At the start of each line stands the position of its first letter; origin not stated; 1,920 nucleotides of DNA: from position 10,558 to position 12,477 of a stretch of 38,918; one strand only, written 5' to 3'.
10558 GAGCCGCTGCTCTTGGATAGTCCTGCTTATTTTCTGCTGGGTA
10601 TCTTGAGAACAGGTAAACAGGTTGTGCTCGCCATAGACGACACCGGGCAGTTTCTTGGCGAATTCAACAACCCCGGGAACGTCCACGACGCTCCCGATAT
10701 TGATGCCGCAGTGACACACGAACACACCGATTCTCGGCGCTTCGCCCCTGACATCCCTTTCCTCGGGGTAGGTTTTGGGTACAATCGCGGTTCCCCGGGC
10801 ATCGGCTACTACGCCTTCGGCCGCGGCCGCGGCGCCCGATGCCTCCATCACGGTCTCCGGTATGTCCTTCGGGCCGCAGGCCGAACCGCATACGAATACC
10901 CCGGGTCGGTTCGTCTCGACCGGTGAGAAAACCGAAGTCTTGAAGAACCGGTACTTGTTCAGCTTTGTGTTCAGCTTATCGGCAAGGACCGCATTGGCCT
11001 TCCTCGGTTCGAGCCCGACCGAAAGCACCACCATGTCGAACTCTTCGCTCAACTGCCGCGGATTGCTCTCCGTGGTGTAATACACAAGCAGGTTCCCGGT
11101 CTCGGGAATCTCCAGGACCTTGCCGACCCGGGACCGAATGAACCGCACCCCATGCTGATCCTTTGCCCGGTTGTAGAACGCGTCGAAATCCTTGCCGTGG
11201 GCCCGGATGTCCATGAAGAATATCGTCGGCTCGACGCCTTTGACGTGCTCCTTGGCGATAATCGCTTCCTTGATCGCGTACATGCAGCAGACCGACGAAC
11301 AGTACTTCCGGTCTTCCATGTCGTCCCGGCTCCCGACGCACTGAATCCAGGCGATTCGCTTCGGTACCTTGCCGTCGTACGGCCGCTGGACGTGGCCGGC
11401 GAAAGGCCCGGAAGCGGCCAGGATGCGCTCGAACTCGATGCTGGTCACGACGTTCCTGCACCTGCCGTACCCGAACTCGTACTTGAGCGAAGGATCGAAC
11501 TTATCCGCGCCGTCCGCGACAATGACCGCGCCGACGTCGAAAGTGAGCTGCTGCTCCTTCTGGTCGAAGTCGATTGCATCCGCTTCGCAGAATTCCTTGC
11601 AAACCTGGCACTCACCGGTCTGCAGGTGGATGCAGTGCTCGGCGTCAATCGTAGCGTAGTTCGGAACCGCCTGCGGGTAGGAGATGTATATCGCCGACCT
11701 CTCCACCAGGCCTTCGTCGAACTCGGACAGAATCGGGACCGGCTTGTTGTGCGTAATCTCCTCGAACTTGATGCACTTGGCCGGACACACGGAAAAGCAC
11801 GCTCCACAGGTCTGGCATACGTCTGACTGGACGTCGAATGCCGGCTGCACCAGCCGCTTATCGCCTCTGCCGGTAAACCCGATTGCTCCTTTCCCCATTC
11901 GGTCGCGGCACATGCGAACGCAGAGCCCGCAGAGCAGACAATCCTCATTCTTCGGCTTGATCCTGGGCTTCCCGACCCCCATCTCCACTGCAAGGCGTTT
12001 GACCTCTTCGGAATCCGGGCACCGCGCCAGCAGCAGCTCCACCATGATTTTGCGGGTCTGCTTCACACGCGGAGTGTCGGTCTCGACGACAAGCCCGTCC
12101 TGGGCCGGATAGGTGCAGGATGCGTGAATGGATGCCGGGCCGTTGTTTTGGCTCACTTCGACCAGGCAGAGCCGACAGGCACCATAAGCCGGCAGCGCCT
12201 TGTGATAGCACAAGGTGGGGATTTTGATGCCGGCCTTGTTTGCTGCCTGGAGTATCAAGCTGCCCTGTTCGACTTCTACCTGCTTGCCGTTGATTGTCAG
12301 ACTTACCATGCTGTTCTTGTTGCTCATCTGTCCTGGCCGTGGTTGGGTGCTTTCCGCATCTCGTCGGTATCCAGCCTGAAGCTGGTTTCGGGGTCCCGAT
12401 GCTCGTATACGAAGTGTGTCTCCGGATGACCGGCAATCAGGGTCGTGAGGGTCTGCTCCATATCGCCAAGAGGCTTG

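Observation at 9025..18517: HdrA flavin domain apparently split between a NuoE fusion and a NuoG-like 2Fe-2S::HdrA fusion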

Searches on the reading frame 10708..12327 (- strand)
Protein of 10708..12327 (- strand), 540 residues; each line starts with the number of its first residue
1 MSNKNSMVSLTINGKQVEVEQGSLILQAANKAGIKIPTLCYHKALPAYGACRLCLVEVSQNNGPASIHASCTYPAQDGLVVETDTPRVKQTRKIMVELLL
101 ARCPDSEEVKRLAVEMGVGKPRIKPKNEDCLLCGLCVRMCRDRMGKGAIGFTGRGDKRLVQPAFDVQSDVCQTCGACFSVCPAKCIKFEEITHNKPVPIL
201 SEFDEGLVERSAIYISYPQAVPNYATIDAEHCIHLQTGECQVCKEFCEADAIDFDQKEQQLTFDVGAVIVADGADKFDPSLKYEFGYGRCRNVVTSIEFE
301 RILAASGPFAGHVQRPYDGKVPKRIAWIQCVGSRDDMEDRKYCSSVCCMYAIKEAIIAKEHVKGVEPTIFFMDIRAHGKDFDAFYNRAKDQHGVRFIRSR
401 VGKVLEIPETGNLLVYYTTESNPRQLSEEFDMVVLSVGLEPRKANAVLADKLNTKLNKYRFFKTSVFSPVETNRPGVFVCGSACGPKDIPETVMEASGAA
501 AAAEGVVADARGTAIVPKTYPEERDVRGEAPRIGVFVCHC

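Call 58: predict_structure(alignment_id=A3)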
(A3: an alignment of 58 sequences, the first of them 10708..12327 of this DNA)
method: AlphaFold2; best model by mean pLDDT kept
length: 540 residues; sequences in the alignment: 58
mean_pLDDT: 87.2   pTM: 0.74
mean pLDDT of the five models: 87.2, 86.3, 82.9, 81.6, 75.0
residues with pLDDT >= 90: 284; 70-90: 214; 50-70: 31; < 50: 11
segments of 3 or more residues with pLDDT < 50: 1-3, 533-540
pLDDT, mean of each block of 10 residues (from residue 1): 73 96 94 94 87 95 90 95 96 93 89 92 80 90 88 84 85 85 86 87 89 80 78 85 78 79 88 91 94 96 91 93 97 76 83 96 96 77 91 96 95 96 94 95 93 94 90 94 86 90 85 55 67 42
secondary structure, 60 per line:
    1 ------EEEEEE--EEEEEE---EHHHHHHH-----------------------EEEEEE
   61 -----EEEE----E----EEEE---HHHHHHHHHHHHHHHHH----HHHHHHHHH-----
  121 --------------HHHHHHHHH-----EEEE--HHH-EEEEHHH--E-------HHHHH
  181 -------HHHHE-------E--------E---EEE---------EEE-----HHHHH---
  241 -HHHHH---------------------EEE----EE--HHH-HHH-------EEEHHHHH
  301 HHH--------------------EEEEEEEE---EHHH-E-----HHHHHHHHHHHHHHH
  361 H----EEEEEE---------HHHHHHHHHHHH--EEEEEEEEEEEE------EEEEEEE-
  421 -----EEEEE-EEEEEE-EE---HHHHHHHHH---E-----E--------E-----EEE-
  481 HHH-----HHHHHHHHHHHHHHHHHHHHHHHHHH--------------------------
elements in order: E7-12 E15-20 H25-31 E55-60 E66-69 E79-82 H86-102 H107-115 H135-143 E149-152 E159-162 H176-180 H188-191 E213-215 E225-227 H233-237 H242-246 E268-270 E293-295 H296-303 E324-331 H346-361 E366-371 H381-392 E395-406 E413-419 E426-430 E432-437 H444-452 E477-479 H489-514

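Call 63: fold_search(model_id=the predicted structure, library=pdb)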
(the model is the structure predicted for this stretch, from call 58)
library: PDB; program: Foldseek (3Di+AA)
matches with E <= 10: 1058; with E <= 0.001: 416
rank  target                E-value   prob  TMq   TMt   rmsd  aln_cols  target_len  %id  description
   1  5odh_A                1.5e-33  1.00  0.55  0.46  16.6       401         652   39  Heterodisulfide reductase / [NiFe]-hydrogenase complex from Methanothermococcus thermolithotrophicus soaked with heter (released 2017-08-30)
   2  8rvu_A                3.0e-33  1.00  0.55  0.46  28.4       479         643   33  CryoEM structure of the Elp-Hdr complex of Methanothermobacter marburgensis state 2 (composite structure) (released 2025-05-14)
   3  8rvu_a                4.7e-33  1.00  0.55  0.69  19.6       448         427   34  CryoEM structure of the Elp-Hdr complex of Methanothermobacter marburgensis state 2 (composite structure) (released 2025-05-14)
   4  8rwn_A                1.1e-32  1.00  0.55  0.69  19.6       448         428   34  CryoEM structure of the Hdr(ABC)2 subunits of the Elp-Hdr complex of Methanothermobacter marburgensis (released 2025-05-14)
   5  8rvy_A                1.5e-32  1.00  0.55  0.46  19.7       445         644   34  CryoEM structure of the Elp-Hdr complex of Methanothermobacter marburgensis state 1 (composite structure) (released 2025-05-14)
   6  5odc_A                2.0e-32  1.00  0.55  0.46   4.3       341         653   43  Heterodisulfide reductase / [NiFe]-hydrogenase complex from Methanothermococcus thermolithotrophicus at 2.3 A resoluti (released 2017-08-30)
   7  5odi_A                2.0e-32  1.00  0.55  0.46  16.5       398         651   39  Heterodisulfide reductase / [NiFe]-hydrogenase complex from Methanothermococcus thermolithotrophicus cocrystallized wi (released 2017-08-30)
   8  7bke_A                5.0e-29  1.00  0.53  0.64   4.5       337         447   36  Formate dehydrogenase - heterodisulfide reductase - formylmethanofuran dehydrogenase complex from Methanospirillum hun (released 2021-09-29)
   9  7bkb_A                8.7e-29  1.00  0.53  0.44   4.5       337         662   36  Formate dehydrogenase - heterodisulfide reductase - formylmethanofuran dehydrogenase complex from Methanospirillum hun (released 2021-09-29)
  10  7bkd_A                1.6e-27  1.00  0.53  0.44  28.2       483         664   29  Formate dehydrogenase - heterodisulfide reductase - formylmethanofuran dehydrogenase complex from Methanospirillum hun (released 2021-09-29)
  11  7bkd_a                1.6e-27  1.00  0.54  0.65   4.5       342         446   35  Formate dehydrogenase - heterodisulfide reductase - formylmethanofuran dehydrogenase complex from Methanospirillum hun (released 2021-09-29)
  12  6tjr_A                7.6e-23  1.00  0.43  0.67   1.8       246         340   30  Structure of HdrA-like subunit from Hyphomicrobium denitrificans (released 2020-08-19)
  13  9bov_A                1.4e-18  1.00  0.31  0.16  22.1       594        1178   20  Structure of electron bifurcating Nfn-ABC complexed with NAD from Caldicellulosiruptor saccharolyticus (released 2025-03-05)
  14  9mqx_A                3.1e-18  1.00  0.33  0.69   8.8       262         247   29  Electron-bifurcating Tungstopyranopterin-containing aldehyde oxidoreductase with NADH (released 2025-07-16)
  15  8oh5_C                9.9e-17  1.00  0.31  0.15  26.0       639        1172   16  Cryo-EM structure of the electron bifurcating transhydrogenase StnABC complex from Sporomusa Ovata (state 2) (released 2023-09-13)
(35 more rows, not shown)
